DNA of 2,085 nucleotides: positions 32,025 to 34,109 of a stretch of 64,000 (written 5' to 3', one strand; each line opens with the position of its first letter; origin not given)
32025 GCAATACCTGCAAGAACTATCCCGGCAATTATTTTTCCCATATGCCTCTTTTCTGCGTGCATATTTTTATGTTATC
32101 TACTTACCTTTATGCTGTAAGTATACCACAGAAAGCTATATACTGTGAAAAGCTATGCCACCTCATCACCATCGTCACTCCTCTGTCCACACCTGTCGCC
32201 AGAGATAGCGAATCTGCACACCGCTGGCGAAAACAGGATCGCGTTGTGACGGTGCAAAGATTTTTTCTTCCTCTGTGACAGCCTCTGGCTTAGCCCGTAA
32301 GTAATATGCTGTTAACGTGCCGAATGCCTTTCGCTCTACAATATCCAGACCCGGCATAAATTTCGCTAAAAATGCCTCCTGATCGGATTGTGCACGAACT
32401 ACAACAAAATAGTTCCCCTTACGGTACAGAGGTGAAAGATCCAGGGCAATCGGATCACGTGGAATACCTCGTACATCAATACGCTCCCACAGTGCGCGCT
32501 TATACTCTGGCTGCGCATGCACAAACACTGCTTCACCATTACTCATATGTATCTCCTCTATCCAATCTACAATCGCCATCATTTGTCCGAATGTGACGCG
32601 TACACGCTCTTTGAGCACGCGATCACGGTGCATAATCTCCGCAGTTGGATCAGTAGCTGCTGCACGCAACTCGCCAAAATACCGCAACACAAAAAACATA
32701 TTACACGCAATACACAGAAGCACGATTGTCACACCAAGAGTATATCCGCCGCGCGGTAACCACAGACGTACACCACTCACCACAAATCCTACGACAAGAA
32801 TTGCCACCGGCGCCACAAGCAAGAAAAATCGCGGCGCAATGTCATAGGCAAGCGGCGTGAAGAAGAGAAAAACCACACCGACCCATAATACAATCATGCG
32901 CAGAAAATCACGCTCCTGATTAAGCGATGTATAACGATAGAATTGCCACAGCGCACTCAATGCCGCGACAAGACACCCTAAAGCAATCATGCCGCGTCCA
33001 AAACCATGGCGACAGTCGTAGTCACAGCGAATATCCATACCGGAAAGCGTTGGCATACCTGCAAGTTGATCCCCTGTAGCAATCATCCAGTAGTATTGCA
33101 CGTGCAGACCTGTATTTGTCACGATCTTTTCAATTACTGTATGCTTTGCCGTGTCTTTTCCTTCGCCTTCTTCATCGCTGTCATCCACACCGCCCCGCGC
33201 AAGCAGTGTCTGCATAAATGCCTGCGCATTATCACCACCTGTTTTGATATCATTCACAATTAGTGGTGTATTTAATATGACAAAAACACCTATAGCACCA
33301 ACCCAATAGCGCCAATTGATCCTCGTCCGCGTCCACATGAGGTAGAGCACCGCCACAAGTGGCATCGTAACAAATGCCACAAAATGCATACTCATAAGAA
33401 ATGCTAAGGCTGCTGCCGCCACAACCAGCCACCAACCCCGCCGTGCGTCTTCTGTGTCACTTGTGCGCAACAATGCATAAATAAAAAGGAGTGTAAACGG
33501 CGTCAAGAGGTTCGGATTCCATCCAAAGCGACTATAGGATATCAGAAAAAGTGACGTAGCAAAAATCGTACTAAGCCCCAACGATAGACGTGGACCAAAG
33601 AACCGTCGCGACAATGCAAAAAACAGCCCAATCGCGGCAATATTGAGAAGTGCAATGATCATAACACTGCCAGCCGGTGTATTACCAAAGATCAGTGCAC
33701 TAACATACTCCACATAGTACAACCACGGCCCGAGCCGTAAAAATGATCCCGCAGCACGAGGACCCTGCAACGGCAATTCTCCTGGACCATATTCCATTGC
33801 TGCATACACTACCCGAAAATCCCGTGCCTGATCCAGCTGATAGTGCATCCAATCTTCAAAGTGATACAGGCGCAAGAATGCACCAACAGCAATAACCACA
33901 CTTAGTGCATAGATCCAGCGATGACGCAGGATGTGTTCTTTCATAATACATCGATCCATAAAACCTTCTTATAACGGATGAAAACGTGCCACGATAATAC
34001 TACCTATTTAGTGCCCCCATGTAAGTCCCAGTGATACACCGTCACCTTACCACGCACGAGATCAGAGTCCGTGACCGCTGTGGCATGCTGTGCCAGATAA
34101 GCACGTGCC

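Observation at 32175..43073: Tandem array of five GT-C (PMT/ArnT-like) membrane glycosyltransferase paralogs with a flippase, GT2 and DedA: a putative multi-enzyme lipid-linked surface glycosylation system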

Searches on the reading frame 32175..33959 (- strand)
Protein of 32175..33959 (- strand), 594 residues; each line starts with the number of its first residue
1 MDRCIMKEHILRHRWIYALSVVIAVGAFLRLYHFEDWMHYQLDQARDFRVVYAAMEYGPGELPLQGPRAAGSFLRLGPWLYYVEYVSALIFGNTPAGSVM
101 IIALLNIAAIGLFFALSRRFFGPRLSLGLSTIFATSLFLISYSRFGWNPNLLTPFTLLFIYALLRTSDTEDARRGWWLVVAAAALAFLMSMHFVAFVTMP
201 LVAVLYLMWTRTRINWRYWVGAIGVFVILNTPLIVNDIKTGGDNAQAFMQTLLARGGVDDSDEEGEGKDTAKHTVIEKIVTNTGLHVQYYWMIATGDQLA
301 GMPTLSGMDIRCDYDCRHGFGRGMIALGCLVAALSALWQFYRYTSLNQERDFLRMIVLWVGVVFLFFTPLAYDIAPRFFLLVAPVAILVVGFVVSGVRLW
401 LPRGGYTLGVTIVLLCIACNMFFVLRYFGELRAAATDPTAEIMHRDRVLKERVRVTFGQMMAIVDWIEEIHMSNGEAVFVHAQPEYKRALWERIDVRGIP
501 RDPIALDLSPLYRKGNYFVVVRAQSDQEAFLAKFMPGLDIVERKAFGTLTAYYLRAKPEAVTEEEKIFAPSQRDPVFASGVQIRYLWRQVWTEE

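Call 3: search_protein_families(library=pfam, proteins=[window:32175-33959:-], max_evalue=0.01)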
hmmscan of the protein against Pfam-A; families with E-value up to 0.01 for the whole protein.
window:32175-33959:- (594 aa): 1 family
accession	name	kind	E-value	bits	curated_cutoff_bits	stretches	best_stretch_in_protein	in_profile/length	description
PF13231.12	PMT_2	-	5.1e-08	33.7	26.1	1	78-228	4-154/160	Dolichyl-phosphate-mannose-protein mannosyltransferase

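Call 8: search_protein_families(library=ncbifam, proteins=[window:32175-33959:-], max_evalue=0.01)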
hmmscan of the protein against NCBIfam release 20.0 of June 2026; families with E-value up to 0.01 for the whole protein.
window:32175-33959:- (594 aa): 1 family
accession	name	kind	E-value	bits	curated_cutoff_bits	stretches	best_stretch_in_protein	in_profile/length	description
TIGR03663.1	TIGR03663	subfamily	3.8e-11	42.7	126.25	1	77-215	52-189/435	flippase activity-associated protein Agl23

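Call 9: search_solved_structures(query=window:32175-33959:-, max_evalue=1)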
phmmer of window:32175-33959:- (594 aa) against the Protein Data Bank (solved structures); distinct sequences matched with E-value up to 1: 0.

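Call 86: search_solved_structures(query=A4, max_evalue=1, show_alignments=2)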
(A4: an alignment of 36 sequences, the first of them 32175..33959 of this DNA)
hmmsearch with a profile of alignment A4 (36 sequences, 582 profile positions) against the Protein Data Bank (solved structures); distinct sequences matched with E-value up to 1: 5.
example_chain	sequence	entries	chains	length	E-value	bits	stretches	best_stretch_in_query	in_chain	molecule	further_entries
8y9z_B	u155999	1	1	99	0.087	14.5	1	311-360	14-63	Bacteriorhodopsin-I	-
3jcu_K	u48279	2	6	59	0.14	13.9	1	82-123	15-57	Photosystem II reaction center protein K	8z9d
4jr8_A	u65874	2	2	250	0.26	12.9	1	311-358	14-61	Cruxrhodopsin-3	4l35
4pxk_A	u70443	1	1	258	0.47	12.1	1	311-360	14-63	Bacteriorhodopsin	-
8c29_K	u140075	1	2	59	0.7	11.5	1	82-123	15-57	Photosystem II reaction center protein K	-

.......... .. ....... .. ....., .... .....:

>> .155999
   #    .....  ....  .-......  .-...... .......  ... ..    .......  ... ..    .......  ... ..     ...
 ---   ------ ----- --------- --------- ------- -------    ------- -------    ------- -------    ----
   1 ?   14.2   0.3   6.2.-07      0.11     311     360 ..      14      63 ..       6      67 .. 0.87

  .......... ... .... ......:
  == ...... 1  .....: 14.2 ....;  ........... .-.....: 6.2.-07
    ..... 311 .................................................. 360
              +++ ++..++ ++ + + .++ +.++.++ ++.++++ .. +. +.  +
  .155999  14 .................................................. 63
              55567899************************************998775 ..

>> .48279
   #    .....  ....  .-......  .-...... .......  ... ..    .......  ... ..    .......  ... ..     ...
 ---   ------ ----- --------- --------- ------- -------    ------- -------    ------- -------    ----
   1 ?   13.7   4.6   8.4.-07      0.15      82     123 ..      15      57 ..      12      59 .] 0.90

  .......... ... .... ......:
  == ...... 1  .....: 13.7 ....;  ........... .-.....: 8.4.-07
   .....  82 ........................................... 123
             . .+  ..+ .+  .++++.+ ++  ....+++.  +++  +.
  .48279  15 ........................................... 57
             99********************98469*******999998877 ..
